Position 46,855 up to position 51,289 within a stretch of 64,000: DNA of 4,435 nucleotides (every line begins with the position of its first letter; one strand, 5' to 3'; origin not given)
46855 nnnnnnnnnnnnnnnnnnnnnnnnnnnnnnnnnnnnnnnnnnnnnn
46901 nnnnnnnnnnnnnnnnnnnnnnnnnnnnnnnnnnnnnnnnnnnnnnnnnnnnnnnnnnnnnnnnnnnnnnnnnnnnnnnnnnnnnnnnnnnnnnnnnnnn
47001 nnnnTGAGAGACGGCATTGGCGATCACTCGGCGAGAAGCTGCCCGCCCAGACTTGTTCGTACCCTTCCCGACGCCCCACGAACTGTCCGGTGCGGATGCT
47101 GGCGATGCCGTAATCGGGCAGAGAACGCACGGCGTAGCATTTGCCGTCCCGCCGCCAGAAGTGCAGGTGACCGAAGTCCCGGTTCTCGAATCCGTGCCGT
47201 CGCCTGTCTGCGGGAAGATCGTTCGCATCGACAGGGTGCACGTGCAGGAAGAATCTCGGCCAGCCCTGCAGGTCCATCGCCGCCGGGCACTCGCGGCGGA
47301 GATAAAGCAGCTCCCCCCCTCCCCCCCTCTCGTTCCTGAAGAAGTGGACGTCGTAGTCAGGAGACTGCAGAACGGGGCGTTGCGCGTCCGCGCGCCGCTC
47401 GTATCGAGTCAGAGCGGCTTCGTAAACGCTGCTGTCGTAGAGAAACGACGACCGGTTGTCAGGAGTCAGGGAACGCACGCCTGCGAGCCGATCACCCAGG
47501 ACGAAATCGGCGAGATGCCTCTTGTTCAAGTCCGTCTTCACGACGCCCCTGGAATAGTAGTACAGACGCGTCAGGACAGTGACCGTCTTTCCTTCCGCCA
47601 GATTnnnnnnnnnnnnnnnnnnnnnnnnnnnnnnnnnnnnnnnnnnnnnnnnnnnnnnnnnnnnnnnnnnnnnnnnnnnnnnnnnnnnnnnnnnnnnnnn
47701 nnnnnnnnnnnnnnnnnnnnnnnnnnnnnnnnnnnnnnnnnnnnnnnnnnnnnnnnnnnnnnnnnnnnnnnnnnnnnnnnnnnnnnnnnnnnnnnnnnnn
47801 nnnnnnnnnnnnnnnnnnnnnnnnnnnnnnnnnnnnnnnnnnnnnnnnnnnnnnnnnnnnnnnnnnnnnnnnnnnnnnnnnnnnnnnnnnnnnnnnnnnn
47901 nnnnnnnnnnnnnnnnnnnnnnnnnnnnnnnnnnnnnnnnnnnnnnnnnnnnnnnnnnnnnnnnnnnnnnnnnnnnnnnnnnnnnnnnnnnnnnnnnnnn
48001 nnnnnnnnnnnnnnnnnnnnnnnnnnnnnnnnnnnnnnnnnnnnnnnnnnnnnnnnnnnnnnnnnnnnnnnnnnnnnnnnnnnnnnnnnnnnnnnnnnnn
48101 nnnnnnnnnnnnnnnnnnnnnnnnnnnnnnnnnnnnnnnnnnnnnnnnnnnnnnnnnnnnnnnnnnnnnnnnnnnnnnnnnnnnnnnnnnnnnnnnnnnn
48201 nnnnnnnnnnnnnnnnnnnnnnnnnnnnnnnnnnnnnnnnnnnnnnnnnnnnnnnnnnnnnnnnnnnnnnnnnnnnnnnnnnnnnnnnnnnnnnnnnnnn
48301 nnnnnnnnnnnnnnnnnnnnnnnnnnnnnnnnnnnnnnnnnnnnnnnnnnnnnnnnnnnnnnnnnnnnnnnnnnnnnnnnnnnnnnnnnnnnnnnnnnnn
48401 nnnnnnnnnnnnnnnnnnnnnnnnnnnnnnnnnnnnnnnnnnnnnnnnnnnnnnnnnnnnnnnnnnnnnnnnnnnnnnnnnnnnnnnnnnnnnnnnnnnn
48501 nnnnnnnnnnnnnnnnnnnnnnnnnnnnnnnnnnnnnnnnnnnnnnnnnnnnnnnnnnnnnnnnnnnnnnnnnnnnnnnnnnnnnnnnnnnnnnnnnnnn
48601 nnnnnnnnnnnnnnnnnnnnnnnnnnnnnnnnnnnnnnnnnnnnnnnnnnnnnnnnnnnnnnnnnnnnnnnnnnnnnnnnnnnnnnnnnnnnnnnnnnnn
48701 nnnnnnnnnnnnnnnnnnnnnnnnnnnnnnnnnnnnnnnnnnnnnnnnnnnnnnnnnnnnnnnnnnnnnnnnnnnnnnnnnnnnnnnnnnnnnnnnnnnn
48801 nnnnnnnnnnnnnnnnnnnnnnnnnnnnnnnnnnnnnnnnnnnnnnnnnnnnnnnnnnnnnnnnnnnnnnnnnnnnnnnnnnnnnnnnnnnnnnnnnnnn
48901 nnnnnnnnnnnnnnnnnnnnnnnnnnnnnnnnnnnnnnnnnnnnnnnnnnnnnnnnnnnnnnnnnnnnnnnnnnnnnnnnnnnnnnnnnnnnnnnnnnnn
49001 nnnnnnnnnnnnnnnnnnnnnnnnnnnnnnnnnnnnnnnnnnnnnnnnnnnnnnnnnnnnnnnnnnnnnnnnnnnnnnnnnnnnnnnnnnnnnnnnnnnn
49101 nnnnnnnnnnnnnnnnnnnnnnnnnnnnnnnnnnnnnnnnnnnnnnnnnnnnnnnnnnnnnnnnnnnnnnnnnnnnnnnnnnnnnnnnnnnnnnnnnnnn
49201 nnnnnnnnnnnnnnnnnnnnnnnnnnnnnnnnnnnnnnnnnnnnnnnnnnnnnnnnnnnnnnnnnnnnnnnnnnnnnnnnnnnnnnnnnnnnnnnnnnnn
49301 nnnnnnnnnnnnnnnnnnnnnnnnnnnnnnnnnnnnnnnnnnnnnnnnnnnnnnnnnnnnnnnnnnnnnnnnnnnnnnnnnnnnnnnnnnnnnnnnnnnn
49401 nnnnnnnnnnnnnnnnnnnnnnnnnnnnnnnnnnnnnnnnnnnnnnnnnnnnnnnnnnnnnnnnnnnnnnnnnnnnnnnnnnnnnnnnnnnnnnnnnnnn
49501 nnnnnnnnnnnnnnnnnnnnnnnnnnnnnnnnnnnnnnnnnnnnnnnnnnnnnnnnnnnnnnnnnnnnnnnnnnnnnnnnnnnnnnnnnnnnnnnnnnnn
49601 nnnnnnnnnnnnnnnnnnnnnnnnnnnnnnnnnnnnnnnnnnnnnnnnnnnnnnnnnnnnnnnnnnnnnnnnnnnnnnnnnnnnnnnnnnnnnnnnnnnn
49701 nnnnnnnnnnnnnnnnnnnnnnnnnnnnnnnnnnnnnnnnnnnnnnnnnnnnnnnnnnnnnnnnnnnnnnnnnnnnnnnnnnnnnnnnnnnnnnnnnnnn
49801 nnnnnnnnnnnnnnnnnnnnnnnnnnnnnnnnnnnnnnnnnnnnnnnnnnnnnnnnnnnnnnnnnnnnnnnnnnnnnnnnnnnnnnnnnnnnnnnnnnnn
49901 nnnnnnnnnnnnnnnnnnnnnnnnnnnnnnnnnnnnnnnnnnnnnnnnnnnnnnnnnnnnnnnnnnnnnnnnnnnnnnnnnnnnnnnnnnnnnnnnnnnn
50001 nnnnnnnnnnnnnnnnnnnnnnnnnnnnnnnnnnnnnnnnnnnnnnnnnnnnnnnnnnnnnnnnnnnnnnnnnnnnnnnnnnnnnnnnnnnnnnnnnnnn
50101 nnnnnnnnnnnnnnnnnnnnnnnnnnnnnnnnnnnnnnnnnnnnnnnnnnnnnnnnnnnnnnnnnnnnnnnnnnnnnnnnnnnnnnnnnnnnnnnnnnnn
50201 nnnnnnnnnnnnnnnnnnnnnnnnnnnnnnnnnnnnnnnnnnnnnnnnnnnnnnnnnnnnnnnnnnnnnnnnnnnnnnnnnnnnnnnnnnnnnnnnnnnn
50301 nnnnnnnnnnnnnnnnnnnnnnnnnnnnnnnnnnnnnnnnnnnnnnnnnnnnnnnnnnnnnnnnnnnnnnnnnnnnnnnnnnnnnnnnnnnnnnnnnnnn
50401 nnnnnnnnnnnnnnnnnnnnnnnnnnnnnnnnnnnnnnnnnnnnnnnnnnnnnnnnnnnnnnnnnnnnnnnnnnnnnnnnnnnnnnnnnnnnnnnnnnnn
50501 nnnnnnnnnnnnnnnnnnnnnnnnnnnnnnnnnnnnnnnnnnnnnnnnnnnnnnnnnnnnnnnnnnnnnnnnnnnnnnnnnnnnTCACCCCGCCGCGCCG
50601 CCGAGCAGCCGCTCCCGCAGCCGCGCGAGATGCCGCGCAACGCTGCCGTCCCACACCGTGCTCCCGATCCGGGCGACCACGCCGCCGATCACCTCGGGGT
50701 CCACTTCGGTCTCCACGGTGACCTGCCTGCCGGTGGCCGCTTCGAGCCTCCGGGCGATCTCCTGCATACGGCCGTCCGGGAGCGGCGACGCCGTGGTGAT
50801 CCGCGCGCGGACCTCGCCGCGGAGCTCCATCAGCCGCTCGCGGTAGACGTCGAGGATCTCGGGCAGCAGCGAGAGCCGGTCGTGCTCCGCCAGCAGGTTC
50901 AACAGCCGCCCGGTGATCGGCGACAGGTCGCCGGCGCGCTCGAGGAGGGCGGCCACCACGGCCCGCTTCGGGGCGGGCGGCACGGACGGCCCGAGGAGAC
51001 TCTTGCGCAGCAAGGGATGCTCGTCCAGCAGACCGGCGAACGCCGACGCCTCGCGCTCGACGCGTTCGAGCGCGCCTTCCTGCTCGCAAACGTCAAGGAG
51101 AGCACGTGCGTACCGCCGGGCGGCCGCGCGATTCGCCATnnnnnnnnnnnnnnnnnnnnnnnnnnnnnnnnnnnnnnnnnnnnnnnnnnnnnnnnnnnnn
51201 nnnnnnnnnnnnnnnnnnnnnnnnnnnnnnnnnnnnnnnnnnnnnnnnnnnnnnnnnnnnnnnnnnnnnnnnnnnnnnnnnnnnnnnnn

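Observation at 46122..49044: A 2-kb GT-C-like membrane-protein gene is inserted inside the F1 ATP synthase operon between atpA and atpG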

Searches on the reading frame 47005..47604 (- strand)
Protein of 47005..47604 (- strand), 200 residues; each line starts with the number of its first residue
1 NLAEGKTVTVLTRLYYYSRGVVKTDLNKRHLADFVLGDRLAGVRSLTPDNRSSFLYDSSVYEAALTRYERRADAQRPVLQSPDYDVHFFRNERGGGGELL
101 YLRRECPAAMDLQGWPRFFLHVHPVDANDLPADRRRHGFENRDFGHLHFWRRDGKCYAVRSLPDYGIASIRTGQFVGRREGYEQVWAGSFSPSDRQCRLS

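Call 71: predict_structure(alignment_id=A2)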
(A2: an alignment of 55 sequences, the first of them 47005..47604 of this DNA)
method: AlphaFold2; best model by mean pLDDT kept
length: 200 residues; sequences in the alignment: 55
mean_pLDDT: 88.7   pTM: 0.82
mean pLDDT of the five models: 88.7, 87.3, 86.4, 75.2, 75.0
residues with pLDDT >= 90: 128; 70-90: 55; 50-70: 17; < 50: 0
segments of 3 or more residues with pLDDT < 50: none
pLDDT, mean of each block of 10 residues (from residue 1): 87 73 86 91 91 92 92 95 94 82 86 82 97 96 89 91 94 93 95 69
secondary structure, 60 per line:
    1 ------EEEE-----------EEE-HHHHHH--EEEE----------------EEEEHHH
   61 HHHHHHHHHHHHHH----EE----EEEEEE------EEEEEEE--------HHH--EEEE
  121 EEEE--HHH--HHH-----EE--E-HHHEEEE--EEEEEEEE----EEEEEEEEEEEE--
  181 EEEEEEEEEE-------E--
elements in order: E7-10 E22-24 H26-31 E34-37 E54-57 H58-74 E85-90 E97-103 E117-124 E149-152 E155-162 E167-178 E181-190

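Call 76: fold_search(model_id=the predicted structure, library=pdb)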
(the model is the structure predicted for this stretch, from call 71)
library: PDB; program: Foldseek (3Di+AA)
matches with E <= 10: 1131; with E <= 0.001: 0
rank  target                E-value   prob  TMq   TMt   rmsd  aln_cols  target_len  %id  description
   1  6zlx                  1.0e-02  0.47  0.23  0.20  16.0       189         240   10  The structure of the ClpX-associated factor PDIP38 (released 2021-07-14)
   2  7r3t_B                1.2e-02  0.98  0.28  0.30  10.5       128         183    8  Crystal structure of the Dimeric C-terminal Big_2-CBM56 domains from Paenibacillus illinoisensis (Bacillus circulans I (released 2023-02-22)
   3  7quz_AAA              1.7e-02  0.98  0.29  0.31  10.5       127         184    9  Crystal structure of the SeMet octameric C-terminal Big_2-CBM56 domains from Paenibacillus illinoisensis (Bacillus c (released 2023-02-01)
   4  1ggy_A                1.7e-02  0.60  0.28  0.10  16.2       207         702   11  HUMAN FACTOR XIII WITH YTTERBIUM BOUND IN THE ION SITE (released 1999-02-16)
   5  9ll2_A                1.8e-02  0.82  0.25  0.38   7.1       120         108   12  Crystal structure of the Helicobacter pylori copper resistance determinant CrdA in the apo form (released 2025-11-19)
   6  5ze8                  2.0e-02  0.47  0.26  0.16  15.7       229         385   10  Crystal structure of a penta-heme cytochrome c552 from Thermochromatium tepidum (released 2018-04-25)
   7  7quz_BBB              2.3e-02  0.96  0.28  0.30  10.6       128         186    8  Crystal structure of the SeMet octameric C-terminal Big_2-CBM56 domains from Paenibacillus illinoisensis (Bacillus c (released 2023-02-01)
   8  8dh9_A                2.4e-02  0.94  0.29  0.14   9.5       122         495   11  Leptin-bound leptin receptor complex-D3-D7 (released 2023-04-19)
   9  1ggy_B                2.5e-02  0.44  0.27  0.10  16.4       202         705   11  HUMAN FACTOR XIII WITH YTTERBIUM BOUND IN THE ION SITE (released 1999-02-16)
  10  3l81_A                3.2e-02  0.25  0.21  0.18  21.1       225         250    8  Crystal structure of adaptor protein complex 4 (AP-4) mu4 subunit C-terminal domain, in complex with a sorting peptide (released 2010-06-02)
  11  8dku_A                3.2e-02  0.20  0.22  0.13  17.9       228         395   10  CryoEM structure of the A. aeolicus WzmWzt transporter bound to the native O antigen (released 2022-09-21)
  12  1qrk_B                3.6e-02  0.69  0.28  0.10  13.9       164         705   12  HUMAN FACTOR XIII WITH STRONTIUM BOUND IN THE ION SITE (released 1999-07-02)
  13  9mh8_A                3.6e-02  0.21  0.20  0.14  19.6       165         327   10  CryoEM structure of G protein-gated inwardly rectifying potassium channel GIRK2 R92F (State 2) (released 2025-12-10)
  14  6wdp                  3.8e-02  0.77  0.26  0.25   8.8       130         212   14  Interleukin 12 receptor subunit beta-1 (released 2021-02-24)
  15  7l0g_H                4.2e-02  0.97  0.29  0.53   5.9       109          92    9  Monobody 12VC1 Bound to HRAS(G12C) (released 2021-03-24)
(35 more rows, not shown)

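Call 112: search_protein_representatives(protein=window:47005-47604:-)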
Query: 200 residues. Proteins with E-value up to 0.001 (for the whole library): 1604; up to 1e-10: 868; up to 1e-30: 144. The best 150 are listed.
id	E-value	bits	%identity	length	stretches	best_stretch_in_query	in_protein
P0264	2.6e-171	582.9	49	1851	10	80-182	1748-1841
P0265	4.1e-123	425.5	49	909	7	96-195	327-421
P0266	3.5e-115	399.6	47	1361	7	95-191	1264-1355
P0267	1.4e-97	342.1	44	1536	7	96-191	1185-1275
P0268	1.6e-89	315.8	47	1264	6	76-189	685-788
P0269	1.2e-87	309.7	44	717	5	79-190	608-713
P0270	2.0e-82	292.6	43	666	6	75-189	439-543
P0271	3.7e-75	268.9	50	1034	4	96-198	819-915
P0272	4.0e-74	265.5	73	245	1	16-194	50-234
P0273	1.4e-73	263.7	47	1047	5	69-194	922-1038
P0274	1.6e-73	263.5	44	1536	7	96-186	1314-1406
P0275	1.7e-72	260.2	53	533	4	93-178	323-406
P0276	3.9e-69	249.2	40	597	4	53-189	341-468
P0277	5.1e-68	245.5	47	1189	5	88-195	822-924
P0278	1.2e-65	237.8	46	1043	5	73-189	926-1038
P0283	3.5e-59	216.6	50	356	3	69-190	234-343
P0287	5.4e-57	209.5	49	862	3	76-193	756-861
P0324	6.2e-42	160.3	48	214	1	20-194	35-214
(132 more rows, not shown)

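Call 113: search_protein_families(library=pfam, proteins=[P0264, P0265, P0269, P0270, P0275, P0283, P0287, P0324], max_evalue=0.01)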
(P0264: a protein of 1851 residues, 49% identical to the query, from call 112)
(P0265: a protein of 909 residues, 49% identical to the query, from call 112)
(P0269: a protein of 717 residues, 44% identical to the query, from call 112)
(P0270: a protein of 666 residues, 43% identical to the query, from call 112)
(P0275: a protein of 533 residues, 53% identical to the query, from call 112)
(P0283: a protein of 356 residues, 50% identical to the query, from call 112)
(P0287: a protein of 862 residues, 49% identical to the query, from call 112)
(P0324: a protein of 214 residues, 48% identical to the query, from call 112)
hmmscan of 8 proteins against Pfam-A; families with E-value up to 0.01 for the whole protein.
P0264 (1851 aa): 1 family
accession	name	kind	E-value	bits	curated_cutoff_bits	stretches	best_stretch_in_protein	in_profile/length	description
PF04932.20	Wzy_C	-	1.9e-14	54.1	31.7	1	258-421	2-148/149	O-Antigen ligase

P0265 (909 aa): 1 family
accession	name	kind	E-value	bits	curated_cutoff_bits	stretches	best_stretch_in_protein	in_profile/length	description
PF10262.15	Rdx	-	2.6e-09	37.6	22.6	0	800-824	37-60/74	Rdx family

P0269 (717 aa): 9 families
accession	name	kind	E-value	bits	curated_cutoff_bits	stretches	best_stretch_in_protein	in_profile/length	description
PF12746.13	GNAT_acetyltran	-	2.4e-07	31.1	26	0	55-102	148-195/243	GNAT acetyltransferase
PF19688.4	DUF6189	-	1.7e-06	28.7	25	0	78-107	48-77/102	Family of unknown function (DUF6189)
PF09748.14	Med10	-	5.1e-06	26.8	23.3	0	59-73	62-76/119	Transcription factor subunit Med10 of Mediator complex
PF21421.2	ATR1_WY-dom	-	8.9e-06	26.4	27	0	114-139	55-80/101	Avirulence protein ATR1, WY-domain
PF23277.2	Ig_Dlec1_1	-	7.4e-05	23.3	29.7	0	75-98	59-82/105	Deleted in lung and esophageal cancer protein 1 Ig domain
PF20477.3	DUF6719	-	0.00021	21.5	27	0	133-149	31-47/78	Family of unknown function (DUF6719)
PF22065.2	Cep192_D7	-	0.00034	20.9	27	0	142-160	88-106/125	Cep192 domain 7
PF18274.6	V_ATPase_prox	-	0.0029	18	27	0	78-100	18-40/52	Vacuolar ATPase Subunit I N-terminal proximal lobe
PF22547.2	2H-SAK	-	0.0096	16.6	27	0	87-108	89-110/124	Swiss Army Knife, 2H phosphoesterase domain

P0270 (666 aa): 1 family
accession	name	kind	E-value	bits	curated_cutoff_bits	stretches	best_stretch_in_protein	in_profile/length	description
PF13562.11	NTP_transf_4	-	3.4e-05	24.5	27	0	507-568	90-148/153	Sugar nucleotidyl transferase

P0275 (533 aa): 2 families
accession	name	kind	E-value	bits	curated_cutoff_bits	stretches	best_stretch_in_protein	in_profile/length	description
PF07626.16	PSD3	-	0.00012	22.9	23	0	238-253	22-37/65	Protein of unknown function (DUF1587)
PF14237.11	GYF_2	-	0.007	16.6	25.8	0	279-303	18-42/50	GYF domain 2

P0283 (356 aa): 1 family
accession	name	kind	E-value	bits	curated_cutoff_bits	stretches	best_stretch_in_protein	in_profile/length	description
PF07626.16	PSD3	-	0.0019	19.1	23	0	37-54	20-37/65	Protein of unknown function (DUF1587)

P0287 (862 aa): 0 families

P0324 (214 aa): 0 families

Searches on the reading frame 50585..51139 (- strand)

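Call 6: search_protein_families(library=pfam, proteins=[window:50585-51139:-], max_evalue=0.01)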
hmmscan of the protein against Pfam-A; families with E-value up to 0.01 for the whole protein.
window:50585-51139:- (184 aa): 1 family
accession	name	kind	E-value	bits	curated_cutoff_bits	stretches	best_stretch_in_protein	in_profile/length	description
PF00213.23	OSCP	-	8.1e-46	156.7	22.3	1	7-178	2-172/172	ATP synthase delta (OSCP) subunit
